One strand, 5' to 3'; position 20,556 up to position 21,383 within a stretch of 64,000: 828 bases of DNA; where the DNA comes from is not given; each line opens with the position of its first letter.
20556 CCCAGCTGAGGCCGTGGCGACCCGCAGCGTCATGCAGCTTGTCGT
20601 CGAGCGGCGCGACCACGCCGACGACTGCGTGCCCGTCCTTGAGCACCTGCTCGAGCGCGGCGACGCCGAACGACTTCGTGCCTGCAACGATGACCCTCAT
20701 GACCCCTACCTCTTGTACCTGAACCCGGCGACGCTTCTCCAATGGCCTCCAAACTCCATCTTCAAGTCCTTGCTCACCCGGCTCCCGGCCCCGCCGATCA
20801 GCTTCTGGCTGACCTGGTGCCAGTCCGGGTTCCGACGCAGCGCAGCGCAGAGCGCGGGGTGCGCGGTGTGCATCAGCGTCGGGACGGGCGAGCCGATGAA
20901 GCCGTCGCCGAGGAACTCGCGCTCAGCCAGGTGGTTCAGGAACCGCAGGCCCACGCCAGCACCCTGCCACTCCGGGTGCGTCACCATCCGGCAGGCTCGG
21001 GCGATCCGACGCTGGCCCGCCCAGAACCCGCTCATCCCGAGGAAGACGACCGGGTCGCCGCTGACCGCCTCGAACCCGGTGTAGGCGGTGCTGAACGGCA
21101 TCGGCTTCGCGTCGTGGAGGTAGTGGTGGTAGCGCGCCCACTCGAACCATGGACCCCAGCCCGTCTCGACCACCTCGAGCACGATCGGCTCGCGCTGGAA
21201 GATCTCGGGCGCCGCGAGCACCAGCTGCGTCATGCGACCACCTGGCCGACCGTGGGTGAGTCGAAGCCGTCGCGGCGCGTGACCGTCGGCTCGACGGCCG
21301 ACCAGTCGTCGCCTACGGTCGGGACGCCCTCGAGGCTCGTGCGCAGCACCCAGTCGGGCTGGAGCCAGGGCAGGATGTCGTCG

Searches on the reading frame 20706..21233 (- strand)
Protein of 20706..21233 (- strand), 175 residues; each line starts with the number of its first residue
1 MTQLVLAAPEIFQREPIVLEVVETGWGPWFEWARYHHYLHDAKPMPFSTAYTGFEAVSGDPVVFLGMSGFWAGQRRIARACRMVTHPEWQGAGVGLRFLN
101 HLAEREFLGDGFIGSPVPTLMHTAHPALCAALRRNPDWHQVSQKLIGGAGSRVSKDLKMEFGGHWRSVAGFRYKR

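Call 109: search_protein_families(library=pfam, proteins=[window:20706-21233:-], max_evalue=0.01)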
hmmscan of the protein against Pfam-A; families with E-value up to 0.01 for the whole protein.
window:20706-21233:- (175 aa): 1 family
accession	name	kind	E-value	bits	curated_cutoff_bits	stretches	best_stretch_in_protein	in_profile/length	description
PF13508.13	Acetyltransf_7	-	0.00022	22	27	1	61-106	14-56/84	Acetyltransferase (GNAT) domain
